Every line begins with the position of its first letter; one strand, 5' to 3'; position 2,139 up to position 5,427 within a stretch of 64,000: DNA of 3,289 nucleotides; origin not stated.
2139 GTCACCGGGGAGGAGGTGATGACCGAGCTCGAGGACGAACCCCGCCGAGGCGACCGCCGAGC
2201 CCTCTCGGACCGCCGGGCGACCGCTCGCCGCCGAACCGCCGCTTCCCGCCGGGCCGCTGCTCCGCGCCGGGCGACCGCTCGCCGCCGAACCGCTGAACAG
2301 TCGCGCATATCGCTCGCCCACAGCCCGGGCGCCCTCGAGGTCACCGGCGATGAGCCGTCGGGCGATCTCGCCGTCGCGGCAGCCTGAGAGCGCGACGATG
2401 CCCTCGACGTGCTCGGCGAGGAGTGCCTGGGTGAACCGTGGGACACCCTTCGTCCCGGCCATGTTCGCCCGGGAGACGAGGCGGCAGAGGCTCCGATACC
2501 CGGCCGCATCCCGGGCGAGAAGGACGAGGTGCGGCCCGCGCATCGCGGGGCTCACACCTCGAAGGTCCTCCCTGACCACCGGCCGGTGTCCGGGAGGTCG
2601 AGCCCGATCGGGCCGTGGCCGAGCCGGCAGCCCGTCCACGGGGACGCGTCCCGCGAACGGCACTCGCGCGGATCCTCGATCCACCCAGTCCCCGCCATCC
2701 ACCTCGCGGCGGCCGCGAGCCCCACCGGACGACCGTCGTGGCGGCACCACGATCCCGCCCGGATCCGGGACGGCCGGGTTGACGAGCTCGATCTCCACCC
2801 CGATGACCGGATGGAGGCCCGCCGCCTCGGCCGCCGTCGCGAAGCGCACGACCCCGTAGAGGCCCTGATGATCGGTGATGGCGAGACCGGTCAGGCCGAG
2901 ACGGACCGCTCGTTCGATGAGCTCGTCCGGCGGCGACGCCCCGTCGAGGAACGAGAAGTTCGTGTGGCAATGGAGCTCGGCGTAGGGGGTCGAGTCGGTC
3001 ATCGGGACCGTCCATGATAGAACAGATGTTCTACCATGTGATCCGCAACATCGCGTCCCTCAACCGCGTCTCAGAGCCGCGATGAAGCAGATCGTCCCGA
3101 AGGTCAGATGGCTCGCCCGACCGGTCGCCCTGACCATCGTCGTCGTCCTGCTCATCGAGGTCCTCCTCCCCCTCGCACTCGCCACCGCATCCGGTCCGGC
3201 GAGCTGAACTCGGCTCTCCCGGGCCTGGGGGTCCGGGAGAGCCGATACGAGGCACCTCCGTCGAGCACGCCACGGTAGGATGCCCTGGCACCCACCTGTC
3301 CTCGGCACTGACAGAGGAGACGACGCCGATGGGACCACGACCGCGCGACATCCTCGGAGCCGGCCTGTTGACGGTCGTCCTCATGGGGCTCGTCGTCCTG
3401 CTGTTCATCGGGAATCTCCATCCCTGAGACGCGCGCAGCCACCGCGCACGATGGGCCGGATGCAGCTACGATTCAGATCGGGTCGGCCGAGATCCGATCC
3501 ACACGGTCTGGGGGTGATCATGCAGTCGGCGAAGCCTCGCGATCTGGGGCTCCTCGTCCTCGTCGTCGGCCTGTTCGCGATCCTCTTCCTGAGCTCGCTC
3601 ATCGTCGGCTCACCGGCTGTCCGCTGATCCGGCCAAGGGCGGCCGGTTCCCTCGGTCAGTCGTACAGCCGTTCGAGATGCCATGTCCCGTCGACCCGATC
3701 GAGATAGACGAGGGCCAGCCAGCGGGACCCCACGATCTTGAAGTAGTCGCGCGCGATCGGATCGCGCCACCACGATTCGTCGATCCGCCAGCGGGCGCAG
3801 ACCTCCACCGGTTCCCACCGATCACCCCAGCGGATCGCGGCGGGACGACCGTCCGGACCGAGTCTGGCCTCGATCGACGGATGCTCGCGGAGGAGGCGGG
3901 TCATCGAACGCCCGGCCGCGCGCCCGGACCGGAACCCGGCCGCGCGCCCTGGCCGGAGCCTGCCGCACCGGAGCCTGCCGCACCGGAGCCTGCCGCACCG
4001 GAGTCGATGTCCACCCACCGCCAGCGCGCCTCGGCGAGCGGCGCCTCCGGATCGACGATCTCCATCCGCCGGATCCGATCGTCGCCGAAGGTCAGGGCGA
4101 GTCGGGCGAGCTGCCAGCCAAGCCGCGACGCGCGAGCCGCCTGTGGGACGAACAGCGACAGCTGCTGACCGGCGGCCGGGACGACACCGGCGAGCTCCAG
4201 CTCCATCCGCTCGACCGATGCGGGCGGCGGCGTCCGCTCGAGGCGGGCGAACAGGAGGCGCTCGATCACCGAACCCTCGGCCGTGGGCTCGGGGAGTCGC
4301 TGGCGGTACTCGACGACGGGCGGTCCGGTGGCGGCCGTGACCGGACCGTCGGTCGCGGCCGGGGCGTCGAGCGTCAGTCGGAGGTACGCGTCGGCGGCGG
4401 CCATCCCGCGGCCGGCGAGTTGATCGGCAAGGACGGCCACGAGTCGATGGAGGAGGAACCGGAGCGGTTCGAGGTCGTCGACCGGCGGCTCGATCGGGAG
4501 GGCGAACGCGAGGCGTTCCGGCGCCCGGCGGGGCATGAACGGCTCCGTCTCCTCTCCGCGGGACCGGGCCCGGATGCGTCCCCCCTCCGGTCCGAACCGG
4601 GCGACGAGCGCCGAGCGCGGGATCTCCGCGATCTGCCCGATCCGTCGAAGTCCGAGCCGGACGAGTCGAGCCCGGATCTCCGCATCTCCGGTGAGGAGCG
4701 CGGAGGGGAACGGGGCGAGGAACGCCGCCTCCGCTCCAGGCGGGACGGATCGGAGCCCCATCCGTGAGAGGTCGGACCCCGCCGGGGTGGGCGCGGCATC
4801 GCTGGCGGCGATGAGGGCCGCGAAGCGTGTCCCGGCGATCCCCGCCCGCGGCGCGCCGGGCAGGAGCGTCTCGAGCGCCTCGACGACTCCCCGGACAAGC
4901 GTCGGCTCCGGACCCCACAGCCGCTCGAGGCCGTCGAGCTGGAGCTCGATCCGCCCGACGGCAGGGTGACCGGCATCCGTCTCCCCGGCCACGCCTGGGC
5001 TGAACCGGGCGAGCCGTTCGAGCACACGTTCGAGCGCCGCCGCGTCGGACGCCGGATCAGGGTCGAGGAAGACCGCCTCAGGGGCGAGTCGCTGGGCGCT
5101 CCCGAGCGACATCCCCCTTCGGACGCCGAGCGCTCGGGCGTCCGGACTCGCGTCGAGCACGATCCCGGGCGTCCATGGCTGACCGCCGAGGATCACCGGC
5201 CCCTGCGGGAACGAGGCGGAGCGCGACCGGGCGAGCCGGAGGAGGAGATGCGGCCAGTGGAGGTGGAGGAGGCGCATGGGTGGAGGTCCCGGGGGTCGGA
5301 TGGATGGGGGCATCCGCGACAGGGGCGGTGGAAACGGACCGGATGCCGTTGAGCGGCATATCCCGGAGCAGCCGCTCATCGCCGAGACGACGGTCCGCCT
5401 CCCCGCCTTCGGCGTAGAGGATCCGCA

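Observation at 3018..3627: Three tandem mini-ORFs for hydrophobic peptides share the dnaE2 LexA box: candidate SOS-induced membrane peptides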

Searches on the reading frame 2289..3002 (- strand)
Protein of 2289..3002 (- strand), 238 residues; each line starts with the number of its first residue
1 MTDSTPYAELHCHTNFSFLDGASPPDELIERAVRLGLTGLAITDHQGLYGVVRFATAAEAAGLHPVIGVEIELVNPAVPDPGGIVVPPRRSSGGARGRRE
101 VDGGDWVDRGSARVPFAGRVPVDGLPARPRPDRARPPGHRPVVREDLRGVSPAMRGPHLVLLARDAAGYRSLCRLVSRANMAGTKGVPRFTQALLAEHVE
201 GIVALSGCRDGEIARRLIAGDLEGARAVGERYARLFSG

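Call 7: find_related_loci(query=window:2289-3002:-, collection=genome_contigs, flank=6000)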
Query seq(238 aa) (238 aa) in genome_contigs; peptide patterns used: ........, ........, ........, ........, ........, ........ (x = any residue, [..] = any of these).
600 stretches matched a pattern (row limit reached: there are more); 304 encode a relative of the query (tblastn E <= 1e-3); the best 80 are kept; 80 distinct loci.
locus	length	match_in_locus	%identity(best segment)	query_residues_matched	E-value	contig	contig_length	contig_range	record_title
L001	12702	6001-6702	74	1-236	1e-102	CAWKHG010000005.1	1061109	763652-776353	MAG: uncultured Chloroflexia bacterium isolate MFD09212.bin.2.197 genome assembly, contig: contig_5965, whole genome sho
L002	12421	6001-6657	70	4-236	5e-98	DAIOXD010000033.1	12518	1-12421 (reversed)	MAG TPA_asm: Candidatus Limnocylindrales bacterium isolate CTOTU41422 NODE_3248_length_12518_cov_6.111610, whole genome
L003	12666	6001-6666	71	4-236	2e-96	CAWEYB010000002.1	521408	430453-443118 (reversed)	MAG: uncultured Chloroflexia bacterium isolate MFD05513.bin.2.174 genome assembly, contig: contig_24074, whole genome sh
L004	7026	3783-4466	69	4-236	4e-96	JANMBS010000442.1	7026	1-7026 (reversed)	MAG: Thermomicrobiales bacterium isolate OTE_1_metabat_29 OTE_1_k141_4773909, whole genome shotgun sequence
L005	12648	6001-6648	70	7-236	2e-95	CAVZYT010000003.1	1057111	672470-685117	MAG: uncultured Chloroflexia bacterium isolate MFD02134.bin.2.143 genome assembly, contig: contig_1517, whole genome sho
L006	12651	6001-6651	70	6-236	5e-95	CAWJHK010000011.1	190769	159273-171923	MAG: uncultured Chloroflexia bacterium isolate MFD00392.bin.4.906 genome assembly, contig: contig_69980, whole genome sh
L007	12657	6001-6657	68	4-236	7e-95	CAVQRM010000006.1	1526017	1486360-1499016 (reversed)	MAG: uncultured Chloroflexia bacterium isolate MFD09779.bin.2.225 genome assembly, contig: contig_9341, whole genome sho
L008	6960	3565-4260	72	6-238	5e-94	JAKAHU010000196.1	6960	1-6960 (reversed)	MAG: Chloroflexi bacterium isolate WY3.bin12 NODE_21460_length_6960_cov_1.930484, whole genome shotgun sequence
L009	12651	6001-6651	70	6-236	4e-94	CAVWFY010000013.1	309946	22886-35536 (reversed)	MAG: uncultured Chloroflexia bacterium isolate MFD04716.bin.2.316 genome assembly, contig: contig_4088, whole genome sho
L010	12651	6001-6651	71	6-236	6e-94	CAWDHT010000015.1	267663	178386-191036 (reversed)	MAG: uncultured Chloroflexia bacterium isolate MFD04716.bin.2.112 genome assembly, contig: contig_4085, whole genome sho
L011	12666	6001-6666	67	1-236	4e-94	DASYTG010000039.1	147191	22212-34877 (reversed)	MAG TPA_asm: Candidatus Limnocylindrales bacterium isolate SMAG_U4561 k141_2360973, whole genome shotgun sequence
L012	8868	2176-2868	68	6-236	1e-93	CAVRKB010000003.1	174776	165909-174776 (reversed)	MAG: uncultured Chloroflexia bacterium isolate MFD05567.bin.2.88 genome assembly, contig: contig_167046, whole genome sh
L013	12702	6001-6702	68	6-236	5e-95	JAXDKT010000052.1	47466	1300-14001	MAG: Chloroflexota bacterium isolate BP_600 scaffold_279440, whole genome shotgun sequence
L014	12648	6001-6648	69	7-236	8e-94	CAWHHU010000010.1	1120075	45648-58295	MAG: uncultured Chloroflexia bacterium isolate MFD01721.bin.1.363 genome assembly, contig: contig_5945, whole genome sho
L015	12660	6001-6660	69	5-236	3e-93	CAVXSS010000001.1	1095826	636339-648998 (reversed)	MAG: uncultured Chloroflexia bacterium isolate MFD04944.bin.1.66 genome assembly, contig: contig_10673, whole genome sho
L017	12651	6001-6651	67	6-236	1e-92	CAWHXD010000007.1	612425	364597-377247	MAG: uncultured Chloroflexia bacterium isolate MFD02416.bin.2.153 genome assembly, contig: contig_30774, whole genome sh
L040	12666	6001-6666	68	6-236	5e-86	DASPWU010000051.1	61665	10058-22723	MAG TPA_asm: Candidatus Limnocylindria bacterium isolate SMAG_U11549 k141_504249, whole genome shotgun sequence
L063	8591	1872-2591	63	1-236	3e-75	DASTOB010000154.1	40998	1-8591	MAG TPA_asm: Candidatus Limnocylindrales bacterium isolate SMAG_U2159 k141_384969, whole genome shotgun sequence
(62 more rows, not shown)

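Call 42: search_protein_families(library=pfam, proteins=[L005:4969-5541:-, L017:4302-4889:-, L063:885-1391:-, L040:3206-3742:-, L015:4327-5889:-, L013:4246-5799:-, L015:1559-2164:+, L015:1061-1486:-, L009:5235-5894:+], max_evalue=0.01)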
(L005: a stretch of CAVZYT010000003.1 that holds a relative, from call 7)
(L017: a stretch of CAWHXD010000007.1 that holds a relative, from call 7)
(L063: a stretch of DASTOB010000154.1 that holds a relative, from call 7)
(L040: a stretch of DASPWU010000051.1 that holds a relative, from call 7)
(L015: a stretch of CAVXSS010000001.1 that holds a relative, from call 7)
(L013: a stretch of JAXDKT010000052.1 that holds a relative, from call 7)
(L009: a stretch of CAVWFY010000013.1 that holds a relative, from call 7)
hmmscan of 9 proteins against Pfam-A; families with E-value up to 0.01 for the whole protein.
L005:4969-5541:- (190 aa): 0 families

L017:4302-4889:- (195 aa): 0 families

L063:885-1391:- (168 aa): 0 families

L040:3206-3742:- (178 aa): 0 families

L015:4327-5889:- (520 aa): 2 families
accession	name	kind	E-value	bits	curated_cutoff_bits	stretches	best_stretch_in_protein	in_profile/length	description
PF00704.34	Glyco_hydro_18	-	3.7e-23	83.1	29.6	1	155-392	83-317/317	Glycosyl hydrolases family 18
PF03644.19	Glyco_hydro_85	-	0.00014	21.9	22.2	1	116-218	34-138/302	Glycosyl hydrolase family 85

L013:4246-5799:- (517 aa): 2 families
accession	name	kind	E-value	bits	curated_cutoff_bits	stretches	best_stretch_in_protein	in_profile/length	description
PF00704.34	Glyco_hydro_18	-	1.2e-28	101.1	29.6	1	155-390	83-317/317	Glycosyl hydrolases family 18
PF03644.19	Glyco_hydro_85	-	0.00068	19.7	22.2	1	123-216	40-138/302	Glycosyl hydrolase family 85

L015:1559-2164:+ (201 aa): 2 families
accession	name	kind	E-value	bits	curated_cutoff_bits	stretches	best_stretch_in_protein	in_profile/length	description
PF13305.11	TetR_C_33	-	6.4e-18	65.7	26.8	1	92-186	1-101/103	Tetracyclin repressor-like, C-terminal domain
PF00440.29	TetR_N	-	1.6e-10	41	24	1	21-67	1-47/47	Bacterial regulatory proteins, tetR family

L015:1061-1486:- (141 aa): 1 family
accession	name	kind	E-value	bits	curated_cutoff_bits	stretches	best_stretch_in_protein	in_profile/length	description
PF14079.11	DUF4260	-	7.3e-38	129.5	27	1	26-137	2-113/113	Domain of unknown function (DUF4260)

L009:5235-5894:+ (219 aa): 3 families
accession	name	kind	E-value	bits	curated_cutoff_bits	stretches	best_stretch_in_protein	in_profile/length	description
PF13419.12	HAD_2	-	4.6e-24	85.9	23.8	1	18-192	2-178/178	Haloacid dehalogenase-like hydrolase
PF00702.32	Hydrolase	-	1.7e-22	81.2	26.4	1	15-186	2-191/191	haloacid dehalogenase-like hydrolase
PF12710.13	HAD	-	0.0021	19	27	1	17-142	1-136/189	haloacid dehalogenase-like hydrolase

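Call 43: search_protein_families(library=ncbifam, proteins=[L005:4969-5541:-, L015:4327-5889:-], max_evalue=0.1)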
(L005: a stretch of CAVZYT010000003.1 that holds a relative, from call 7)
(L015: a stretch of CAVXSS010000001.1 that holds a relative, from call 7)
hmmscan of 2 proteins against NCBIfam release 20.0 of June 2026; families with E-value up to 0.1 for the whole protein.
L005:4969-5541:- (190 aa): 1 family
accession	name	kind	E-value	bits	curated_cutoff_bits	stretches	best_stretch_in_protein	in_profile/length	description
NF041057.1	Rcas_1661_fam_Se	equivalog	0.019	14.6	190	1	14-81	2-69/247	Rcas_1661 family thioredoxin-like (seleno)lipoprotein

L015:4327-5889:- (520 aa): 0 families

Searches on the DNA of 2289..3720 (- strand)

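Call 47: search_rna_families(source=window, start=2950, end=3720, threshold=evalue, max_evalue=1)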
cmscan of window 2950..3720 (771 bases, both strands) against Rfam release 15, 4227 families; matches with E-value up to 1: 1.
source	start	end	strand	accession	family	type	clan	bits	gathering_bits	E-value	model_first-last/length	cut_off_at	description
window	3193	3259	+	RF02598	EBv-sisRNA-2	Gene;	-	27.8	41.8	0.055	1-76/76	no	Epstein-Barr virus stable intronic sequence RNA 2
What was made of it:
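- Tried and rejected: The one sub-threshold viral hit is chance (call 47).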

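Call 90: search_rna_families(sources=[L002, L011, L015, L033, L040, L051, L063, L075, L007, L016], threshold=gathering)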
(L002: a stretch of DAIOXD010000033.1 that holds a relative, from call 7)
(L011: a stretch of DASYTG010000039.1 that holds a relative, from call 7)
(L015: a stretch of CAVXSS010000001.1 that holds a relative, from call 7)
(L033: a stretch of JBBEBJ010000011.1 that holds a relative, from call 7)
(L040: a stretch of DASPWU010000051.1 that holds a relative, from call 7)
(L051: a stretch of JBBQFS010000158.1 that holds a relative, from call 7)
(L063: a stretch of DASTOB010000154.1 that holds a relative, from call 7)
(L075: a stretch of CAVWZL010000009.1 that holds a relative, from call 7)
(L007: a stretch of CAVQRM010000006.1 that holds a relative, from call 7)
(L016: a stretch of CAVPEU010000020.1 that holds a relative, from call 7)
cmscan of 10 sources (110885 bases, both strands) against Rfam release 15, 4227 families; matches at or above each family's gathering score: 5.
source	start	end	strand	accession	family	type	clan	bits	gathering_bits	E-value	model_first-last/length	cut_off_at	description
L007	569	641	-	RF00005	tRNA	Gene; tRNA;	CL00001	67.9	29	2.1e-12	1-71/71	no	tRNA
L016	1585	1657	-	RF00005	tRNA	Gene; tRNA;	CL00001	67.9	29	2.1e-12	1-71/71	no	tRNA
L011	1099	1171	-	RF00005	tRNA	Gene; tRNA;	CL00001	65.9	29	7.4e-12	1-71/71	no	tRNA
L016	1424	1505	-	RF00005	tRNA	Gene; tRNA;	CL00001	50.8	29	1.1e-07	1-71/71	no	tRNA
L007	479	560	-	RF00005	tRNA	Gene; tRNA;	CL00001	50.2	29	1.5e-07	1-71/71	no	tRNA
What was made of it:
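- Tried and rejected: It also gave nothing for the RNA element in relatives (call 90).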

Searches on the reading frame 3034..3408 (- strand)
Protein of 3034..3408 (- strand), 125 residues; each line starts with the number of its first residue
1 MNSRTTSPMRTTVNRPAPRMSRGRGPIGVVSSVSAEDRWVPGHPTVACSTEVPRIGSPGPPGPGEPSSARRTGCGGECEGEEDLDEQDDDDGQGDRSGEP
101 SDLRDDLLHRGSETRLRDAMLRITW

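Call 8: search_protein_families(library=pfam, proteins=[window:3034-3408:-], max_evalue=0.1)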
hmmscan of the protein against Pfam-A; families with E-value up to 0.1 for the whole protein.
seq(125 aa): 0 families

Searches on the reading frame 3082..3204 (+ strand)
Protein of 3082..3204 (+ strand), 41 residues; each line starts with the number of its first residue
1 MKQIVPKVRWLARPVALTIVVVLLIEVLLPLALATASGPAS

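Call 8: search_protein_families(library=pfam, proteins=[window:3082-3204:+], max_evalue=0.1)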
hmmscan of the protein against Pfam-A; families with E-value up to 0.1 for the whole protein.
seq(41 aa): 0 families

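Call 43: search_protein_families(library=ncbifam, proteins=[window:3082-3204:+], max_evalue=0.1)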
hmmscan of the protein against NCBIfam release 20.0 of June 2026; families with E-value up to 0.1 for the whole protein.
seq(41 aa): 0 families

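Call 65: search_solved_structures(query=A5, max_evalue=1)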
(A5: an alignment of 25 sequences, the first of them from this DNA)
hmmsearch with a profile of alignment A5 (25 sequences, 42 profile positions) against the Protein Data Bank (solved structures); distinct sequences matched with E-value up to 1: 0.

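Call 66: search_protein_families(library=padloc, proteins=[window:3082-3204:+], max_evalue=0.1)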
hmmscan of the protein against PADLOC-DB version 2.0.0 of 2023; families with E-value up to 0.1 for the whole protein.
seq(41 aa): 0 families

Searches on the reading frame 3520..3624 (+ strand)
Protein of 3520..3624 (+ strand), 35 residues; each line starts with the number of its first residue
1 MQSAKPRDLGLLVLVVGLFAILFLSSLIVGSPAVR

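Call 8: search_protein_families(library=pfam, proteins=[window:3520-3624:+], max_evalue=0.1)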
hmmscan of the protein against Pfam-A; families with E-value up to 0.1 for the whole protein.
seq(35 aa): 0 families

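Call 43: search_protein_families(library=ncbifam, proteins=[window:3520-3624:+], max_evalue=0.1)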
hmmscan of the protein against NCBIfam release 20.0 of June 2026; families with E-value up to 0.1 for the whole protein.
seq(35 aa): 0 families

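Call 59: search_protein_representatives(protein=window:3520-3624:+)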
Query: 35 residues. Proteins with E-value up to 0.001 (for the whole library): 27; up to 1e-10: 0; up to 1e-30: 0. The best 27 are listed.
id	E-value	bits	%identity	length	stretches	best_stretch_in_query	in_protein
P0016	2.9e-08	47.6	77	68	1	1-35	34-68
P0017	2.3e-06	42.0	71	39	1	1-35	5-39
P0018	4.3e-06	41.2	67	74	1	1-33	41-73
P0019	7.4e-06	40.4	65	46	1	1-34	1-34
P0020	2.2e-05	39.0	61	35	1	2-34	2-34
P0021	2.3e-05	39.0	69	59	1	1-35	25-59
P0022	4.7e-05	38.1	61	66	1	1-33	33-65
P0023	5.3e-05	37.9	65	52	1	1-34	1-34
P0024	5.6e-05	37.8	64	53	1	1-33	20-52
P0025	6.1e-05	37.7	72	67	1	1-32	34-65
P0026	7.3e-05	37.5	64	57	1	1-33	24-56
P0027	8.4e-05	37.3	69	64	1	2-33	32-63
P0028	9.1e-05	37.2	42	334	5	5-33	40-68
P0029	1.4e-04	36.6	61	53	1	1-33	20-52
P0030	1.5e-04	36.6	59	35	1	2-35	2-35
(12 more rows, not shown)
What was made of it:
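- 3520..3627 (+): P3: a 35-aa single-pass membrane peptide (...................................). It is the best conserved of the three and a probable paralog of P2. A phmmer search of 1.84 billion representative proteins gave 27 hits; 26 are 35-88 aa with P3 at or near the C-terminal end, and the other is a 334-aa protein with five partial matches (call 59).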

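Call 64: search_solved_structures(query=A1, max_evalue=1)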
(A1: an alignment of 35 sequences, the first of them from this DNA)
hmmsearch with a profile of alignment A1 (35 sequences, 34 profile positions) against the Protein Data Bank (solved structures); distinct sequences matched with E-value up to 1: 2.
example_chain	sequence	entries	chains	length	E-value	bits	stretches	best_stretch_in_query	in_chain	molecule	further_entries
9t5t_I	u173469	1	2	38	0.76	12.5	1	14-25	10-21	Photosystem II reaction center protein I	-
6wj6_I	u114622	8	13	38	0.93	12.2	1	14-25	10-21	Photosystem II reaction center protein I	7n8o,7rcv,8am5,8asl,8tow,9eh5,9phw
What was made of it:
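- Tried and rejected: Pfam, NCBIfam, PADLOC and PDB sequence searches of the peptides and orf82 gave nothing (calls 8, 43, 64-66).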

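Call 66: search_protein_families(library=padloc, proteins=[window:3520-3624:+], max_evalue=0.1)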
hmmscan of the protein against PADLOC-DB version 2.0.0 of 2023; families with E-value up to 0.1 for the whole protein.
seq(35 aa): 0 families

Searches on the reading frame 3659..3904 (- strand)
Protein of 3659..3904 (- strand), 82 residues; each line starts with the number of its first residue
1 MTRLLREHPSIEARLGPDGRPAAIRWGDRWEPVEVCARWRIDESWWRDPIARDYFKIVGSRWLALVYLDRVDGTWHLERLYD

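Call 8: search_protein_families(library=pfam, proteins=[window:3659-3904:-], max_evalue=0.1)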
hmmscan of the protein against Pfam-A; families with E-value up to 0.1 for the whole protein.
seq(82 aa): 0 families

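Call 43: search_protein_families(library=ncbifam, proteins=[window:3659-3904:-], max_evalue=0.1)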
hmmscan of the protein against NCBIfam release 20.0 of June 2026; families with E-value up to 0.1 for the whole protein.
seq(82 aa): 0 families

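Call 66: search_protein_families(library=padloc, proteins=[window:3659-3904:-], max_evalue=0.1)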
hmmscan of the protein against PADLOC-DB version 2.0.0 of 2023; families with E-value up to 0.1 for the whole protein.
seq(82 aa): 0 families

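Call 73: find_homologous_proteins(query=window:3659-3904:-, max_evalue=0.001)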
Query seq(82 aa) (82 aa): 620 proteins with E <= 0.001 among 622 candidates; the best 120 are listed.
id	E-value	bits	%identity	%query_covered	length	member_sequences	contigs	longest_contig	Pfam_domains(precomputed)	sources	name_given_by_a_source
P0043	1.4e-50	187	100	100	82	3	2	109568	-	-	-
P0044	4.7e-44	166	90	100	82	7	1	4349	-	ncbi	ncbi:MAG: hypothetical protein ACYDCI_14850 [Candidatus Limnocylindrales bacterium]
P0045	2.1e-38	148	78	100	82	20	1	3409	-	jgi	jgi:hypothetical protein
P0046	2.2e-38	148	80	100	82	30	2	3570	-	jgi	jgi:hypothetical protein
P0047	3.0e-38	147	80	100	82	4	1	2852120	-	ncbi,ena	-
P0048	7.5e-38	146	78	100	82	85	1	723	-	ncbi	-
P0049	1.3e-37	145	78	100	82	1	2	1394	-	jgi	jgi:hypothetical protein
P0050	2.8e-37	144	77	100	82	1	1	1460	-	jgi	jgi:hypothetical protein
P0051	2.9e-37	144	79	100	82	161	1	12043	-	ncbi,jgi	ncbi:MAG: hypothetical protein ACXWW6_04150 [Candidatus Limnocylindrales bacterium]|jgi:hypothetical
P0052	4.5e-37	144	76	100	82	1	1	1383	-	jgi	-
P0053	4.9e-37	144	77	100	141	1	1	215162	-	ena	-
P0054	4.9e-37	143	72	100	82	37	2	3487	-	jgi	jgi:hypothetical protein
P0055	5.5e-37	143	76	100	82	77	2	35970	-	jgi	jgi:hypothetical protein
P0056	6.1e-37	143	78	100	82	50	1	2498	-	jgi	jgi:hypothetical protein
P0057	6.8e-37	143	76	100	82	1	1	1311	-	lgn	-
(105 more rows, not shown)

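Call 74: find_encoding_contigs(protein=P0044, flank=5000, max_places=4)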
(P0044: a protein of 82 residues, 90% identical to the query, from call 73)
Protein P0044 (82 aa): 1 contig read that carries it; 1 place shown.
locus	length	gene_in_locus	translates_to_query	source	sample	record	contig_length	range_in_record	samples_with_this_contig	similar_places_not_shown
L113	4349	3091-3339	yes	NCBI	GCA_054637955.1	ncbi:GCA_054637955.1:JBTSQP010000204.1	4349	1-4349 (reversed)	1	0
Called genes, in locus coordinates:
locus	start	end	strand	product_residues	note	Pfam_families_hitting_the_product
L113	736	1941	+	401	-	-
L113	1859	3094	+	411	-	PF00817:IMS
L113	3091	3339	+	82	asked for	-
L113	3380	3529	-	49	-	-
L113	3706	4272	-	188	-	-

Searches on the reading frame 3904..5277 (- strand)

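Call 8: search_protein_families(library=pfam, proteins=[window:3904-5277:-], max_evalue=0.1)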
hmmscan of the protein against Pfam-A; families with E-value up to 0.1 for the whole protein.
seq(458 aa): 2 families
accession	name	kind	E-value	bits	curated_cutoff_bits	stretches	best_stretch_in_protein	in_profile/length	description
PF00817.25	IMS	-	2.7e-13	50.5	23.2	1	21-158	16-147/148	impB/mucB/samB family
PF11799.13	IMS_C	-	0.0081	17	20.7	1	264-375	12-109/109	impB/mucB/samB family C-terminal domain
